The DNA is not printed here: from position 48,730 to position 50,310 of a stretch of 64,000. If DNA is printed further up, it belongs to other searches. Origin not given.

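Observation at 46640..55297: Rnf operon reads straight into nrfA and a dedicated ResB/CcsA pair, with no NrfH: candidate quinone-independent, Rnf-fed nitrite ammonification module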

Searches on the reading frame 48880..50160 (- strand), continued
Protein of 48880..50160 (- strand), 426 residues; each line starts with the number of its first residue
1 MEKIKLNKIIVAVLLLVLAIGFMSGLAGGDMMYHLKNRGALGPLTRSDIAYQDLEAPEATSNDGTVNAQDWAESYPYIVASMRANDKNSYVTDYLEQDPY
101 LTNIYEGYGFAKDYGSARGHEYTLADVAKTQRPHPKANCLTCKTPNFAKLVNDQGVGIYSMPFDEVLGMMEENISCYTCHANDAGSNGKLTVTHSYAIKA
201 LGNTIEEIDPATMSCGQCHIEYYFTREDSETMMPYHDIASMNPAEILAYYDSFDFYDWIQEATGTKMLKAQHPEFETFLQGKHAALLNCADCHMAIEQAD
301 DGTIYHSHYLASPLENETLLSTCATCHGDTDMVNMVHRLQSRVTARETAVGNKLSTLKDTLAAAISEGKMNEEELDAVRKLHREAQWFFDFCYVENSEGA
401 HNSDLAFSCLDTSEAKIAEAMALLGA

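Call 29: find_homologous_proteins(query=window:48880-50160:-, max_evalue=1e-20)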
Query window:48880-50160:- (426 aa): 2254 proteins with E <= 1e-20 among 8000 candidates; the best 120 are listed.
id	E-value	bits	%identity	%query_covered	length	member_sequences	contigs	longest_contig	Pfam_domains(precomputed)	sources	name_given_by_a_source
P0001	2.6e-251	852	84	100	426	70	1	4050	PF02335.21,PF14522.12,PF22113.2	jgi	jgi:nitrite reductase (cytochrome c-552)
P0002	6.5e-247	837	82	100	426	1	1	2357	PF02335.21,PF14522.12,PF22113.2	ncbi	-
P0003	7.0e-246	834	82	100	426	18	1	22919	PF02335.21,PF14522.12,PF22113.2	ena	-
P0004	1.5e-235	800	100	81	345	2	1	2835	PF02335.21,PF14522.12,PF22113.2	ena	-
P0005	5.0e-233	792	78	100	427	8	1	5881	PF02335.21,PF14522.12,PF22113.2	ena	-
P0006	9.0e-233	791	78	100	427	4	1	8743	PF02335.21,PF14522.12,PF22113.2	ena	-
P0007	7.4e-232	788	81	94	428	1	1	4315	PF13435.12,PF02335.21,PF14522.12,PF22113.2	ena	-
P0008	2.0e-231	786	78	100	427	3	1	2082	PF13435.12,PF02335.21,PF14522.12,PF22113.2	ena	-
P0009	1.5e-230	784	78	100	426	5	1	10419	PF02335.21,PF14522.12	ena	-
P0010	3.0e-230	782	81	92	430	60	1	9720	PF02335.21,PF22113.2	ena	-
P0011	5.8e-230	782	78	100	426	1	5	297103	PF13435.12,PF02335.21,PF14522.12,PF22113.2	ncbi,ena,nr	ncbi:MAG: ammonia-forming cytochrome c nitrite reductase subunit c552 [Clostridia bacterium]|nr:ammo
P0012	9.1e-229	778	76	100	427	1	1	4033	PF02335.21,PF14522.12,PF22113.2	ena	-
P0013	9.3e-229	778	77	100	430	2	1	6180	PF02335.21,PF14522.12,PF22113.2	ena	-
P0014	2.2e-227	773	79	95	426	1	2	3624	PF13435.12,PF02335.21,PF14522.12,PF22113.2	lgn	-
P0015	6.4e-227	772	77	100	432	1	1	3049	PF02335.21,PF14522.12,PF22113.2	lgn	-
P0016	8.1e-227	771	77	100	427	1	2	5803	PF02335.21,PF14522.12,PF22113.2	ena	-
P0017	1.3e-226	771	76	100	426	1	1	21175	PF13435.12,PF02335.21,PF14522.12,PF22113.2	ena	-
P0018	2.3e-226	770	75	100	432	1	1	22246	PF02335.21,PF14522.12,PF22113.2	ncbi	-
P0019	2.8e-226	769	76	100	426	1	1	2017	PF02335.21,PF14522.12,PF22113.2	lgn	-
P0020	2.8e-226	769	77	100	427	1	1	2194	PF02335.21,PF14522.12,PF22113.2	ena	-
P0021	4.5e-226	769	76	100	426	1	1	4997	PF13435.12,PF02335.21,PF14522.12,PF22113.2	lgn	-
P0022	4.9e-226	769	77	100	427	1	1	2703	PF02335.21,PF14522.12,PF22113.2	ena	-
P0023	8.6e-226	768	75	100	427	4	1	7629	PF02335.21,PF14522.12,PF22113.2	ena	-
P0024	9.6e-226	768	76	100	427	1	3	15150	PF02335.21,PF14522.12,PF22113.2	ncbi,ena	-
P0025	5.3e-225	765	75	100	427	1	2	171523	PF02335.21,PF14522.12,PF22113.2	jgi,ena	-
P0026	7.0e-225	765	76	100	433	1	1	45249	PF13435.12,PF02335.21,PF14522.12,PF22113.2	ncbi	-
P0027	7.2e-225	765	76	100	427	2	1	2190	PF13435.12,PF02335.21,PF14522.12,PF22113.2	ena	-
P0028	8.0e-225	765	76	100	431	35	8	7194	PF02335.21,PF14522.12,PF22113.2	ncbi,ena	-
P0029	1.9e-224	763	76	100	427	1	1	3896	PF02335.21,PF14522.12,PF22113.2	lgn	-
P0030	3.3e-224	763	76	100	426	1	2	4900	PF02335.21,PF14522.12,PF22113.2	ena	-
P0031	8.7e-224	761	76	100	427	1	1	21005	PF02335.21,PF14522.12,PF22113.2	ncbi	-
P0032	2.0e-223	760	76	98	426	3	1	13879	PF02335.21,PF14522.12,PF22113.2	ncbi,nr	ncbi:MAG: ammonia-forming cytochrome c nitrite reductase subunit c552 [Clostridia bacterium]|nr:ammo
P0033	3.6e-223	759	77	100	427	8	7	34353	PF02335.21,PF14522.12,PF22113.2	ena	-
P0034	1.6e-222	757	82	93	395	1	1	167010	PF02335.21,PF14522.12,PF22113.2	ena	-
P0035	3.5e-222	756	76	99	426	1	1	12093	PF02335.21,PF14522.12,PF22113.2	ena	-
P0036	4.2e-222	756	74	100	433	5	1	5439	PF02335.21,PF14522.12,PF22113.2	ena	-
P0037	4.5e-222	756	75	98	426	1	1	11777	PF02335.21,PF14522.12,PF22113.2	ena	-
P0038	4.8e-222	755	75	100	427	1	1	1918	PF02335.21,PF14522.12,PF22113.2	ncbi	-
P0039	7.7e-222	755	75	100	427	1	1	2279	PF13435.12,PF02335.21,PF14522.12,PF22113.2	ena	-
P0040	8.7e-222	755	75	100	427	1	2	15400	PF13435.12,PF02335.21,PF14522.12,PF22113.2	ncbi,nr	ncbi:MAG: ammonia-forming cytochrome c nitrite reductase subunit c552 [Clostridia bacterium]|nr:ammo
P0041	9.3e-222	755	77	94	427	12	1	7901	PF02335.21,PF14522.12,PF22113.2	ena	-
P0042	1.3e-221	754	76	99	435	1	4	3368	PF13435.12,PF02335.21,PF14522.12,PF22113.2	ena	-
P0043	1.8e-221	754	74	100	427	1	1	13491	PF02335.21,PF14522.12,PF22113.2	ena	-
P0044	4.8e-221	752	74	100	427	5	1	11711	PF02335.21,PF14522.12,PF22113.2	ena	-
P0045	1.0e-220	751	74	100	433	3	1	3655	PF02335.21,PF14522.12,PF22113.2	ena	-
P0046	2.3e-220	750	75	100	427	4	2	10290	PF02335.21,PF14522.12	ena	-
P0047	2.3e-220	750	76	100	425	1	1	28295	PF02335.21,PF14522.12,PF22113.2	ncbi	-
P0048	3.2e-220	749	74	100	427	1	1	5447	PF02335.21,PF14522.12,PF22113.2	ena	-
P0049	3.3e-220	749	75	100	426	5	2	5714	PF02335.21,PF14522.12,PF22113.2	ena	-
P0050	5.6e-220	749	74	100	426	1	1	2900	PF02335.21,PF14522.12,PF22113.2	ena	-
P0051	9.1e-220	748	77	94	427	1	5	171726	PF02335.21,PF14522.12,PF22113.2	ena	-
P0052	2.3e-219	747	73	100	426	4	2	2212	PF02335.21,PF14522.12,PF22113.2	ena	-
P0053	3.1e-219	746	74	100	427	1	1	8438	PF02335.21,PF14522.12,PF22113.2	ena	-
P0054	3.1e-219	746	75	100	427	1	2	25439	PF02335.21,PF14522.12,PF22113.2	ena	-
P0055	4.2e-219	746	77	93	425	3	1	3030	PF02335.21,PF14522.12,PF22113.2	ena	-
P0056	3.2e-218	743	74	100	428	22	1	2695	PF13435.12,PF02335.21,PF14522.12,PF22113.2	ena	-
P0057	3.2e-218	743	74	100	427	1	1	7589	PF02335.21,PF14522.12,PF22113.2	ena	-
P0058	4.3e-218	742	74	99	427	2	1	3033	PF02335.21,PF14522.12,PF22113.2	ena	-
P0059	5.9e-218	742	74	100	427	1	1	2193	PF02335.21,PF14522.12,PF22113.2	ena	-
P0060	8.1e-218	742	78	93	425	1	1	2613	PF02335.21,PF14522.12,PF22113.2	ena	-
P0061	8.6e-218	741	77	94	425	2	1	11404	PF02335.21,PF14522.12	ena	-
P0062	8.6e-218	741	80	92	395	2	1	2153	PF02335.21,PF14522.12,PF22113.2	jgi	jgi:nitrite reductase (cytochrome c-552)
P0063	9.1e-218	741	78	93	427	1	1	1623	PF13435.12,PF02335.21,PF14522.12,PF22113.2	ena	-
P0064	1.1e-217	741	76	95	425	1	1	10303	PF02335.21,PF14522.12,PF22113.2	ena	-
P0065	2.4e-217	740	73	100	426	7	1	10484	PF02335.21,PF14522.12,PF22113.2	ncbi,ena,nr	ncbi:MAG: ammonia-forming cytochrome c nitrite reductase subunit c552 [Oscillibacter sp.]|nr:ammonia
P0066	3.3e-217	740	75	95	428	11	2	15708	PF02335.21,PF14522.12,PF22113.2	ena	-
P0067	5.2e-217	739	74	100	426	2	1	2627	PF02335.21,PF14522.12,PF22113.2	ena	-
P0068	1.1e-216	738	74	100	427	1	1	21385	PF02335.21,PF14522.12,PF22113.2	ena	-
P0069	1.1e-216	738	74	100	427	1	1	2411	PF02335.21,PF14522.12,PF22113.2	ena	-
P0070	1.6e-216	737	76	94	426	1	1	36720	PF02335.21,PF14522.12,PF22113.2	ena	-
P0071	6.5e-216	735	75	93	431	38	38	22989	PF02335.21,PF14522.12,PF22113.2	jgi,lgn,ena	-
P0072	1.5e-215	734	72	98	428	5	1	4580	PF13435.12,PF02335.21,PF14522.12,PF22113.2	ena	-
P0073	2.2e-215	734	77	94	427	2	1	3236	PF02335.21,PF14522.12,PF22113.2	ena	-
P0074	2.5e-215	733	73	100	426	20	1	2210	PF02335.21,PF14522.12,PF22113.2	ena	-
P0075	3.1e-215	733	73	100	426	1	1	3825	PF02335.21,PF14522.12,PF22113.2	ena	-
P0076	3.2e-215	733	76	93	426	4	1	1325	PF02335.21,PF14522.12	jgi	jgi:nitrite reductase (cytochrome c-552)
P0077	4.4e-215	733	73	100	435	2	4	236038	PF02335.21,PF14522.12,PF22113.2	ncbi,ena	-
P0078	4.6e-215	732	72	100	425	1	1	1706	PF13435.12,PF02335.21,PF14522.12,PF22113.2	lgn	-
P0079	1.3e-214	731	76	94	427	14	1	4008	PF02335.21,PF14522.12,PF22113.2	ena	-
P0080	2.1e-214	730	73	100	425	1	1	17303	PF02335.21,PF14522.12,PF22113.2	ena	-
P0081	3.0e-214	730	72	98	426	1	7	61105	PF02335.21,PF14522.12,PF22113.2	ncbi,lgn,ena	-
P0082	4.8e-214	729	73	100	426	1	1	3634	PF02335.21,PF14522.12,PF22113.2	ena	-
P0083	5.1e-214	729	72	100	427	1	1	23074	PF02335.21,PF14522.12,PF22113.2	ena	-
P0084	6.7e-214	729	72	100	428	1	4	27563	PF02335.21,PF14522.12,PF22113.2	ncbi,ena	-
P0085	1.0e-213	728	73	94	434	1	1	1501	PF02335.21,PF14522.12,PF22113.2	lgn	-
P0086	1.1e-213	728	73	100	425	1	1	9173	PF02335.21,PF14522.12,PF22113.2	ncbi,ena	-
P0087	1.1e-213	728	72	100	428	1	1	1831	PF02335.21,PF14522.12,PF22113.2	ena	-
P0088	1.3e-213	728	72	100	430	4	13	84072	PF02335.21,PF14522.12,PF22113.2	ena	-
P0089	1.4e-213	728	75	95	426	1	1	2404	PF02335.21,PF14522.12,PF22113.2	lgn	-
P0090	1.5e-213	728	73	98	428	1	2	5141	PF13435.12,PF02335.21,PF14522.12,PF22113.2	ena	-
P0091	2.0e-213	727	72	98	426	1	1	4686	PF02335.21,PF14522.12,PF22113.2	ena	-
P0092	2.1e-213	727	74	94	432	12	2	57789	PF02335.21,PF14522.12,PF22113.2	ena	-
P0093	2.6e-213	727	73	99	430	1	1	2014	PF02335.21,PF14522.12,PF22113.2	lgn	-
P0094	3.1e-213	726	72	100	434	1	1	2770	PF02335.21,PF14522.12,PF22113.2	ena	-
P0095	4.5e-213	726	72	100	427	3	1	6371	PF02335.21,PF14522.12,PF22113.2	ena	-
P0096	5.4e-213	726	72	100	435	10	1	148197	PF02335.21,PF14522.12,PF22113.2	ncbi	-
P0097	1.0e-212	725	73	100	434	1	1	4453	PF02335.21,PF14522.12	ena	-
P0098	1.9e-212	724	72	96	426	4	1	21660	PF02335.21,PF14522.12,PF22113.2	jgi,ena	-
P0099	3.4e-212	723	72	100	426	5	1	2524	PF02335.21,PF14522.12,PF22113.2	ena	-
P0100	3.5e-212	723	72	99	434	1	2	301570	PF02335.21,PF14522.12,PF22113.2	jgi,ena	-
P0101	3.9e-212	723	71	100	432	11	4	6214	PF02335.21,PF14522.12,PF22113.2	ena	-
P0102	4.2e-212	723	71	96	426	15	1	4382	PF02335.21,PF14522.12,PF22113.2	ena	-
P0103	5.8e-212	722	71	100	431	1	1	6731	PF02335.21,PF14522.12,PF22113.2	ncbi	-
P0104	7.4e-212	722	71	98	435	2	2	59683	PF02335.21,PF14522.12,PF22113.2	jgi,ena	-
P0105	7.8e-212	722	75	93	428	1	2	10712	PF02335.21,PF14522.12,PF22113.2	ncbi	-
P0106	8.4e-212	722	72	100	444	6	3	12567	PF02335.21,PF14522.12,PF22113.2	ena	-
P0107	1.1e-211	721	71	100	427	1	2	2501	PF02335.21,PF14522.12,PF22113.2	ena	-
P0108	1.2e-211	721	75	93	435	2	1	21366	PF02335.21,PF14522.12,PF22113.2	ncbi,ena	-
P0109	1.2e-211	721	71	100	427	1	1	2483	PF02335.21,PF14522.12,PF22113.2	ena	-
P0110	1.5e-211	721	75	93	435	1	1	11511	PF02335.21,PF14522.12,PF22113.2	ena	-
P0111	2.3e-211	720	73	94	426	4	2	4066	PF02335.21,PF14522.12,PF22113.2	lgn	-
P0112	2.3e-211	720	75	93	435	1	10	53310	PF02335.21,PF14522.12,PF22113.2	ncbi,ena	-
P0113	2.3e-211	720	75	93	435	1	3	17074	PF02335.21,PF14522.12,PF22113.2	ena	-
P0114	2.4e-211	720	70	100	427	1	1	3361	PF03892.20,PF02335.21,PF14522.12,PF22113.2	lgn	-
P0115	2.5e-211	720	73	98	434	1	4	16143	PF02335.21,PF14522.12,PF22113.2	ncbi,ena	-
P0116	2.7e-211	720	71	100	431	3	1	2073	PF02335.21,PF14522.12,PF22113.2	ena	-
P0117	2.7e-211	720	75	94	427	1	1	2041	PF02335.21,PF14522.12,PF22113.2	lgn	-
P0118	2.7e-211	720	75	93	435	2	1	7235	PF02335.21,PF14522.12,PF22113.2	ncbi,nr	ncbi:MAG: ammonia-forming cytochrome c nitrite reductase subunit c552 [Clostridia bacterium]|nr:ammo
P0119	3.0e-211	720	71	100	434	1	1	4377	PF02335.21,PF14522.12,PF22113.2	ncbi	-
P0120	3.1e-211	720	71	100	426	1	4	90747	PF02335.21,PF14522.12,PF22113.2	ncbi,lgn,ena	-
